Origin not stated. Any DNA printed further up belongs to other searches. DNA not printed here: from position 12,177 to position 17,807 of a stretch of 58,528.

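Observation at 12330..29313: Compact hybrid NRPS-PKS gene cluster with in-line aminotransferase, O-methyltransferase-less FkbH cassette and no in-line loading or release domain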

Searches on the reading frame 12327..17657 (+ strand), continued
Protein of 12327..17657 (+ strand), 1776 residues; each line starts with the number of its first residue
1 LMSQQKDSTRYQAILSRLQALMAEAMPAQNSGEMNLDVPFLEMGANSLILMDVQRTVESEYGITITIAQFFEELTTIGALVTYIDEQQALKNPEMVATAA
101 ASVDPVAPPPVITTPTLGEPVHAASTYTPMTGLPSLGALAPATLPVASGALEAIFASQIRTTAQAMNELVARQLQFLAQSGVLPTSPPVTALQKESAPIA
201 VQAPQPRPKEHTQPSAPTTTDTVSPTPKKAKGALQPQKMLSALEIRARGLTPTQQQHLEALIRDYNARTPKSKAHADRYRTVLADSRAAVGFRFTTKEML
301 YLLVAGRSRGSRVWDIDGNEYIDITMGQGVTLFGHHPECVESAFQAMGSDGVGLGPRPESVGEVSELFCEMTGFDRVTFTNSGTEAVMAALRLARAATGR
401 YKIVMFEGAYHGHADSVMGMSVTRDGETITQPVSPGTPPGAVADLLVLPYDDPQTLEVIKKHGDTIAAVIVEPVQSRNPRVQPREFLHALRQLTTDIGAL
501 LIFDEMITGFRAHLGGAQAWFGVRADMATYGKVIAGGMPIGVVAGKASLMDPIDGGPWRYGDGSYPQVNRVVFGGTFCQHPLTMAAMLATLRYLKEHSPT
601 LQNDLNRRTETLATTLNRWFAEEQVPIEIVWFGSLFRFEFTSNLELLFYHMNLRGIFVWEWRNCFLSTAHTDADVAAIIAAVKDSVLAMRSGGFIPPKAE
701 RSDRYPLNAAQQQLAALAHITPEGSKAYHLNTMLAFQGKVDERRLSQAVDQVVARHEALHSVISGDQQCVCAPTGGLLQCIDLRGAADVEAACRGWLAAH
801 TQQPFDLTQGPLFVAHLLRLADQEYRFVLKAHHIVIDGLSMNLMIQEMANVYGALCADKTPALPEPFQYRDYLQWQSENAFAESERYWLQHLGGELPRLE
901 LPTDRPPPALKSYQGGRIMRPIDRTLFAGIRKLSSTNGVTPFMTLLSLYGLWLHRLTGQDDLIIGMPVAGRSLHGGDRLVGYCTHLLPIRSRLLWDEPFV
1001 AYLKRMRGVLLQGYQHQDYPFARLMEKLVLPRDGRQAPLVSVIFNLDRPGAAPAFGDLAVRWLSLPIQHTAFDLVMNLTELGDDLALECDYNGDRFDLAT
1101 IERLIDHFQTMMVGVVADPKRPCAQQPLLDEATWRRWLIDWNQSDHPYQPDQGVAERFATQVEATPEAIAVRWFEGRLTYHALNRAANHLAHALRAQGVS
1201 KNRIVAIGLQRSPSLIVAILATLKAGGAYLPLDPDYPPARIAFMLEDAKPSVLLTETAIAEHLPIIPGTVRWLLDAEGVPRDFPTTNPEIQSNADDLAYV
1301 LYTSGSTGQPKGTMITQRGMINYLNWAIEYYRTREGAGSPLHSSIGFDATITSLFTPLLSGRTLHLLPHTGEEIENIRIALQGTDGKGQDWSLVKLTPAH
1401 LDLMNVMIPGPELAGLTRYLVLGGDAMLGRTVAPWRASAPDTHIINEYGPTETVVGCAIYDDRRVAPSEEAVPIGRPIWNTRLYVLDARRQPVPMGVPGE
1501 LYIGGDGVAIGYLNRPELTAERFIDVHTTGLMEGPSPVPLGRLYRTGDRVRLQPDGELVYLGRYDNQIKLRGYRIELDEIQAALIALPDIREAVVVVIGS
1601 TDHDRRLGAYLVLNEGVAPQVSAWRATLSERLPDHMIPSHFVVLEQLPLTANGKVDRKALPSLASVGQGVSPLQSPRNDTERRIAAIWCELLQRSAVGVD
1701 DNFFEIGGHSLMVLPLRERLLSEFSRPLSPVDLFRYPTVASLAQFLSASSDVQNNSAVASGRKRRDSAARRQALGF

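Call 13: find_encoding_contigs(protein=P0047, flank=10000, max_places=2)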
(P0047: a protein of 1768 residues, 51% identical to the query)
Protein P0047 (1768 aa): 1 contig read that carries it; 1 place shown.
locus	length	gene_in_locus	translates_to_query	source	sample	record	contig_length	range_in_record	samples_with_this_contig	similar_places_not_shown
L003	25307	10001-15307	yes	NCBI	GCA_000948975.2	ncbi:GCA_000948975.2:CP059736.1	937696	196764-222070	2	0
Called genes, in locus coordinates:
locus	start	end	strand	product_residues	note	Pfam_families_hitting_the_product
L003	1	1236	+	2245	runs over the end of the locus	PF00109:ketoacyl-synt, PF02801:Ketoacyl-synt_C, PF16197:KAsynt_C_assoc, PF00698:Acyl_transf_1, PF21089:PKS_DH_N, PF14765:PS-DH, PF08241:Methyltransf_11, PF08242:Methyltransf_12, +8 more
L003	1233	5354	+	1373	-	-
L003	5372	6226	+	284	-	PF02737:3HCDH_N, PF03446:NAD_binding_2 (weak), PF00725:3HCDH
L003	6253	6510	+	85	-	-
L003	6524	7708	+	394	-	PF02771:Acyl-CoA_dh_N, PF02770:Acyl-CoA_dh_M, PF00441:Acyl-CoA_dh_1, PF08028:Acyl-CoA_dh_2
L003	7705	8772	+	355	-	PF00702:Hydrolase (faint), PF12689:Acid_PPase (faint)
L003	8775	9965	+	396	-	PF24681:Kelch_KLHDC2_KLHL20_DRC7 (faint)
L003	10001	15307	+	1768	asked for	PF00550:PP-binding, PF23297:ACP_SdgA_C (faint), PF00202:Aminotran_3, PF00668:Condensation, PF00501:AMP-binding, PF13193:AMP-binding_C, PF00550:PP-binding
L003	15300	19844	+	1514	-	PF00109:ketoacyl-synt, PF02801:Ketoacyl-synt_C, PF16197:KAsynt_C_assoc, PF22621:CurL-like_PKS_C, PF22336:RhiE-like_linker, PF00698:Acyl_transf_1, PF00106:adh_short, PF08659:KR, +2 more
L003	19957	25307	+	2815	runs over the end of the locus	PF00668:Condensation, PF18563:TubC_N, PF00501:AMP-binding, PF13193:AMP-binding_C, PF00550:PP-binding, PF13469:Sulfotransfer_3, PF00668:Condensation, PF00501:AMP-binding, +5 more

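Call 14: find_encoding_contigs(protein=P0068, flank=10000, max_places=2)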
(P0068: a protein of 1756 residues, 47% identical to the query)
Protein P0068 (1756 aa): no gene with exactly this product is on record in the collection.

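Call 15: find_encoding_contigs(protein=P0002, flank=10000, max_places=2)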
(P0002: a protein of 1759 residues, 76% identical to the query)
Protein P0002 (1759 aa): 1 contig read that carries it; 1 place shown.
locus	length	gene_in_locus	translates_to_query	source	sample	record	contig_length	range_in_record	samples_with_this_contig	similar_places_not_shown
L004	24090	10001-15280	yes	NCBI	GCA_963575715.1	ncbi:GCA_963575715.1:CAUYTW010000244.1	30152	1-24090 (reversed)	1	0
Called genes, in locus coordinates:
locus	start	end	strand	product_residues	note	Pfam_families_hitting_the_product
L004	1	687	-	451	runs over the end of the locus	PF00493:MCM (faint), PF00004:AAA (weak), PF07728:AAA_5 (weak), PF13401:AAA_22 (faint), PF13521:AAA_28 (faint), PF07724:AAA_2, PF00004:AAA (weak)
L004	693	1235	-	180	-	PF00227:Proteasome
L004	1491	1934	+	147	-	PF04186:FxsA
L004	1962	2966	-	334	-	PF01210:NAD_Gly3P_dh_N, PF02558:ApbA (weak), PF07479:NAD_Gly3P_dh_C, PF20618:GPD_NAD_C_bact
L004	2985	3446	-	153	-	PF02556:SecB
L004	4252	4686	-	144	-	PF21352:Zn_ribbon_Thio2, PF00085:Thioredoxin, PF13098:Thioredoxin_2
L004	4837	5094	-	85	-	PF00462:Glutaredoxin, PF13417:GST_N_3 (weak), PF13409:GST_N_2 (weak)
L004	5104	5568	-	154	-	PF00581:Rhodanese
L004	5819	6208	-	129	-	PF00816:Histone_HNS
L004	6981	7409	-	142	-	PF03748:FliL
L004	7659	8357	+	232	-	PF01648:ACPS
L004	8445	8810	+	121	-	-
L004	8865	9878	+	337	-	PF00022:Actin (faint), PF06723:MreB_Mbl, PF25216:Volactin (faint)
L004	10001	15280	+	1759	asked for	PF00550:PP-binding, PF00202:Aminotran_3, PF00668:Condensation, PF00501:AMP-binding, PF13193:AMP-binding_C, PF00550:PP-binding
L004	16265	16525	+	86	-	-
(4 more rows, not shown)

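Call 20: find_encoding_contigs(protein=P0004, flank=10000, max_places=1)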
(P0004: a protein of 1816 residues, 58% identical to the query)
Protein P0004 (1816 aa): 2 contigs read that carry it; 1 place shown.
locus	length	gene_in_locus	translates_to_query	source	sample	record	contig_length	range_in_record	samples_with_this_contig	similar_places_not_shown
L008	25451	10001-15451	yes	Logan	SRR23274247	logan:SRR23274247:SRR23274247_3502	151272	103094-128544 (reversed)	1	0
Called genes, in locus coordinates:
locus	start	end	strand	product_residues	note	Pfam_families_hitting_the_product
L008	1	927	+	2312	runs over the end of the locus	PF00109:ketoacyl-synt, PF02801:Ketoacyl-synt_C, PF16197:KAsynt_C_assoc, PF00698:Acyl_transf_1, PF21089:PKS_DH_N, PF14765:PS-DH, PF08241:Methyltransf_11, PF08242:Methyltransf_12, +9 more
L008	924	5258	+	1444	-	PF00109:ketoacyl-synt, PF02801:Ketoacyl-synt_C, PF16197:KAsynt_C_assoc, PF22336:RhiE-like_linker (weak), PF22621:CurL-like_PKS_C, PF00698:Acyl_transf_1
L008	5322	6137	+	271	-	PF02737:3HCDH_N, PF00725:3HCDH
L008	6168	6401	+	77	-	PF00550:PP-binding (weak)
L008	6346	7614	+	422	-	PF02771:Acyl-CoA_dh_N, PF02770:Acyl-CoA_dh_M, PF00441:Acyl-CoA_dh_1, PF08028:Acyl-CoA_dh_2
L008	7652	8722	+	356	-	PF13419:HAD_2 (faint), PF00702:Hydrolase (weak)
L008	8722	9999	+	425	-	-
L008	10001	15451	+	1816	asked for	PF00550:PP-binding, PF23297:ACP_SdgA_C (faint), PF00202:Aminotran_3, PF00668:Condensation, PF00501:AMP-binding, PF13193:AMP-binding_C (weak), PF00550:PP-binding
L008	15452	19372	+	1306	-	PF00109:ketoacyl-synt, PF02801:Ketoacyl-synt_C, PF16197:KAsynt_C_assoc, PF22336:RhiE-like_linker, PF22621:CurL-like_PKS_C, PF00106:adh_short (weak), PF08659:KR, PF00550:PP-binding, +1 more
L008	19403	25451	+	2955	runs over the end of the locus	PF00668:Condensation, PF18563:TubC_N, PF00668:Condensation, PF00501:AMP-binding, PF13193:AMP-binding_C, PF00550:PP-binding, PF13469:Sulfotransfer_3, PF00668:Condensation, +5 more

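Call 21: find_encoding_contigs(protein=P0012, flank=10000, max_places=1)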
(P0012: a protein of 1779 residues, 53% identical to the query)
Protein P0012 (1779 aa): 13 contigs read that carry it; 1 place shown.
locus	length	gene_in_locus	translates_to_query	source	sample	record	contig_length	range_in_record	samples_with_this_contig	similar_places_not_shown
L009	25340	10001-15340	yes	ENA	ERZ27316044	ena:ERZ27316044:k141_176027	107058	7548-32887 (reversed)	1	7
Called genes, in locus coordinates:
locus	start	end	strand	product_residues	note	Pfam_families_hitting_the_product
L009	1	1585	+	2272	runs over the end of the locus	PF00109:ketoacyl-synt, PF02801:Ketoacyl-synt_C, PF16197:KAsynt_C_assoc, PF22621:CurL-like_PKS_C, PF00698:Acyl_transf_1, PF21089:PKS_DH_N, PF14765:PS-DH, PF13489:Methyltransf_23, +8 more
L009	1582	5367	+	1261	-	PF00109:ketoacyl-synt, PF02801:Ketoacyl-synt_C, PF16197:KAsynt_C_assoc, PF22336:RhiE-like_linker (weak), PF22621:CurL-like_PKS_C, PF00698:Acyl_transf_1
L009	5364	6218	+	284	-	PF02737:3HCDH_N, PF03446:NAD_binding_2 (weak), PF00725:3HCDH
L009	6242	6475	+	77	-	PF00550:PP-binding (weak)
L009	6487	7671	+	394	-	PF02771:Acyl-CoA_dh_N, PF02770:Acyl-CoA_dh_M, PF00441:Acyl-CoA_dh_1, PF08028:Acyl-CoA_dh_2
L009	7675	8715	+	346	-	PF00702:Hydrolase (faint)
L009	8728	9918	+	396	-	-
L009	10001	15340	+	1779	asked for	PF00550:PP-binding, PF23297:ACP_SdgA_C (faint), PF00202:Aminotran_3, PF00668:Condensation, PF00501:AMP-binding, PF13193:AMP-binding_C (weak), PF00550:PP-binding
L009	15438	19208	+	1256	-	PF00109:ketoacyl-synt, PF02801:Ketoacyl-synt_C, PF16197:KAsynt_C_assoc, PF22336:RhiE-like_linker, PF22621:CurL-like_PKS_C, PF08659:KR, PF00106:adh_short (weak), PF00550:PP-binding, +1 more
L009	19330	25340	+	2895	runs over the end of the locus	PF00668:Condensation, PF18563:TubC_N, PF00501:AMP-binding, PF13193:AMP-binding_C, PF00550:PP-binding, PF00685:Sulfotransfer_1, PF13469:Sulfotransfer_3, PF00668:Condensation, +3 more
